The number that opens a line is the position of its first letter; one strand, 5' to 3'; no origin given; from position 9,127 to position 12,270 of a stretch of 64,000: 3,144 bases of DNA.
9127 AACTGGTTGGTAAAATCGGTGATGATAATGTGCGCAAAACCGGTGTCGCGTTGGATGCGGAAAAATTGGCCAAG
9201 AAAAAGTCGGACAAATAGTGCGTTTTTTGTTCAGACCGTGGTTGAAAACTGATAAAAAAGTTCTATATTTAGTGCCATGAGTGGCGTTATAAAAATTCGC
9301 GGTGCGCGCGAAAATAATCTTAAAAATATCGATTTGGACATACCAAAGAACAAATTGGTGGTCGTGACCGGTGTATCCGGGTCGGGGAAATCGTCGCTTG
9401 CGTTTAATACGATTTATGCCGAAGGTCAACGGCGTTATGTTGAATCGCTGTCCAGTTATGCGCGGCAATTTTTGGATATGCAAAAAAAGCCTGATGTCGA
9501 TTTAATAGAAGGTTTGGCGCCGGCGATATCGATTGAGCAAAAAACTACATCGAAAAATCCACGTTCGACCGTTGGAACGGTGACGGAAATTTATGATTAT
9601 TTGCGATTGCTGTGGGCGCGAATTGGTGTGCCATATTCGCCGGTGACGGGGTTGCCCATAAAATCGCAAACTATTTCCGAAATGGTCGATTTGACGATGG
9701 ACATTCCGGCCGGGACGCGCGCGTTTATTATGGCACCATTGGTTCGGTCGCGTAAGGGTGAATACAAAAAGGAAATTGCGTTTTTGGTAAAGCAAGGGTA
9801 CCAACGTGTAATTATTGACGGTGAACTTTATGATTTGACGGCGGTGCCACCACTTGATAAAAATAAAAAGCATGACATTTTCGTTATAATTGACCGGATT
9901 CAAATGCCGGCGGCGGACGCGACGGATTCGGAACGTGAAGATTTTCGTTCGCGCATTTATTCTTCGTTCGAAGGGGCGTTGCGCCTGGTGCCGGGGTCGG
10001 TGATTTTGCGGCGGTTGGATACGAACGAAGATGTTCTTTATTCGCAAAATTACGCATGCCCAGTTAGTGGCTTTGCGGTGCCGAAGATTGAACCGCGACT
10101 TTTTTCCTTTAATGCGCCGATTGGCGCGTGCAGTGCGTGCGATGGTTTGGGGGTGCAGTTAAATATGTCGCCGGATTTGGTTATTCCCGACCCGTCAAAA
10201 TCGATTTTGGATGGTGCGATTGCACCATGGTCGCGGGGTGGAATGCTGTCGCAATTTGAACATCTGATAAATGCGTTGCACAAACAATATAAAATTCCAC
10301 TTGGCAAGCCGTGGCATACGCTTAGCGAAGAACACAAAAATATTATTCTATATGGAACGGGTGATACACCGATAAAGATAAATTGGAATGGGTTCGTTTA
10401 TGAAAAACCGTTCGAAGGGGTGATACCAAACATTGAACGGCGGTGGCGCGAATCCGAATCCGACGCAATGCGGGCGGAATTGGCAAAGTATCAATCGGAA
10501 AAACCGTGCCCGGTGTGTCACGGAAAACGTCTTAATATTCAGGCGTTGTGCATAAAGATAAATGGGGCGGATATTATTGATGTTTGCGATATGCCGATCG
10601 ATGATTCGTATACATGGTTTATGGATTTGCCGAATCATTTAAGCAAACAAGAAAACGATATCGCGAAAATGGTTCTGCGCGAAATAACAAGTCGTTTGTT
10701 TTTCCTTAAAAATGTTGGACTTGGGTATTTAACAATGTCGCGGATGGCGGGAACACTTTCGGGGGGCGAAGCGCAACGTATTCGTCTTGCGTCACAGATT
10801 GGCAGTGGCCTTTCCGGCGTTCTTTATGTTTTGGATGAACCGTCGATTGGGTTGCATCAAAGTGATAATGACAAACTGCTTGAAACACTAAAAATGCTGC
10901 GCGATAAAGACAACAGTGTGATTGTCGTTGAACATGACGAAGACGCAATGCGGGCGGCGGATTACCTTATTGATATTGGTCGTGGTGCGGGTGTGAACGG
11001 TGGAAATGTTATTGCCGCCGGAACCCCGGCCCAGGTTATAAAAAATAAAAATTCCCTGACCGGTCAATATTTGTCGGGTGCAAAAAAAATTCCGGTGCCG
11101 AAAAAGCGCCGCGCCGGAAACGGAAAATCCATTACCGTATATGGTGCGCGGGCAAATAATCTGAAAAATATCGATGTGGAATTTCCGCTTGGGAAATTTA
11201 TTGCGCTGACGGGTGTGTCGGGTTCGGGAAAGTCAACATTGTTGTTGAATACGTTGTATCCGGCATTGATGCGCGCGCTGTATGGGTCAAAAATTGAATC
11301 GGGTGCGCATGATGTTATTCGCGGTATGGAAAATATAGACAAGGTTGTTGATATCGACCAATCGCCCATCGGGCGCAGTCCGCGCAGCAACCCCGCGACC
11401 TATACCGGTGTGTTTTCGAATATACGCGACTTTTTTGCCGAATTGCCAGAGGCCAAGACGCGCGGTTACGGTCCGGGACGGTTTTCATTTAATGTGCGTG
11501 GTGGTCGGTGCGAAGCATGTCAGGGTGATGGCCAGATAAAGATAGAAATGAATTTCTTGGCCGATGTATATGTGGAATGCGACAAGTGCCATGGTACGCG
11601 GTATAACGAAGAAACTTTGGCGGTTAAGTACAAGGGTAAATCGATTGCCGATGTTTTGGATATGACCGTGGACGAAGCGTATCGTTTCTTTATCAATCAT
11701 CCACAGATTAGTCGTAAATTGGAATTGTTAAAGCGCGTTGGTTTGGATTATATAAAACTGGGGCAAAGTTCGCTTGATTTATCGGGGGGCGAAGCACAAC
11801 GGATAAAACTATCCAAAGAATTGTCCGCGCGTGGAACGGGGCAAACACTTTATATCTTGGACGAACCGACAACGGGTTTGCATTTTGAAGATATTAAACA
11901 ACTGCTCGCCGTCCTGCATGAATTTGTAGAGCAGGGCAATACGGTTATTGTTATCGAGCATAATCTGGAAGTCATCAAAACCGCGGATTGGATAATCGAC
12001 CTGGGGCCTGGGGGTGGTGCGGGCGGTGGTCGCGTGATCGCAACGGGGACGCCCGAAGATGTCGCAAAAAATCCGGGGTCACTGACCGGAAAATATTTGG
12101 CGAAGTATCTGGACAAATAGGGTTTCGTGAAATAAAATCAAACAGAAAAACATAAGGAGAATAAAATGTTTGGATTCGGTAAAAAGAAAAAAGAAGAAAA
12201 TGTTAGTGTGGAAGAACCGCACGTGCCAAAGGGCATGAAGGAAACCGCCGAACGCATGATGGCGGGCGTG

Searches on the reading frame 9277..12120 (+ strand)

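Call 11: search_protein_families(library=ncbifam, proteins=[window:9277-12120:+], max_evalue=0.001)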
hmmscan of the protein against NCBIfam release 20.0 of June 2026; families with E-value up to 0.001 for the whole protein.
window:9277-12120:+ (947 aa): 182 families (the best 25 are shown)
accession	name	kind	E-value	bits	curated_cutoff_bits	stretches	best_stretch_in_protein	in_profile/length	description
NF001503.0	PRK00349.1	equivalog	0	1472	1147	1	4-946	5-942/943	excinuclease ABC subunit UvrA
TIGR00630.1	uvra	equivalog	0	1373.7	729.8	1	5-930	2-924/924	excinuclease ABC subunit UvrA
NF001885.0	PRK00635.1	equivalog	2.7e-207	691.2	3054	1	2-946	2-920/1809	excinuclease ABC subunit A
TIGR04521.1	ECF_ATPase_2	equivalog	5.2e-38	130.7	330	3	815-937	125-240/279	energy-coupling factor transporter ATPase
TIGR03608.1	L_ocin_972_ABC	subfamily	1.8e-37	128.8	254.85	3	810-909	111-206/206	putative bacteriocin export ABC transporter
NF040873.1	AztA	equivalog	4.1e-35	121.1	220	2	816-907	102-189/191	zinc ABC transporter ATP-binding protein AztA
TIGR04520.1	ECF_ATPase_1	equivalog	1.8e-33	116.1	315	2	477-599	121-235/269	energy-coupling factor transporter ATPase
TIGR02857.1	CydD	equivalog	3e-33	115.6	435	3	826-909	450-529/529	thiol reductant ABC exporter subunit CydD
NF010068.0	PRK13548.1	equivalog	3.3e-32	111.6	261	2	817-931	121-232/261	heme ABC transporter ATP-binding protein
TIGR02673.1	FtsE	equivalog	1.2e-31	110.1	264.85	3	815-903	119-203/214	cell division ATP-binding protein FtsE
NF008409.0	PRK11231.1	equivalog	2.3e-29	102.5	375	2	833-931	137-227/255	Fe(3+) dicitrate ABC transporter ATP-binding protein FecE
TIGR03873.1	F420-0_ABC_ATP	hypoth_equivalog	4.7e-29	101.4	372.4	2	834-929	137-224/256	putative F420-0 ABC transporter ATP-binding protein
NF053840.1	MnTportMntADein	equivalog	7.7e-29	100.9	400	2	487-592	127-224/240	manganese ABC transporter ATP-binding protein MntA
TIGR02315.1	ABC_phnC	equivalog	2.2e-28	99.3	266.1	3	800-909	113-219/243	phosphonate ABC transporter ATP-binding protein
TIGR00972.1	3a0107s01c2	equivalog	9e-28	97.3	343.2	2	487-602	138-246/248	phosphate ABC transporter ATP-binding protein PstB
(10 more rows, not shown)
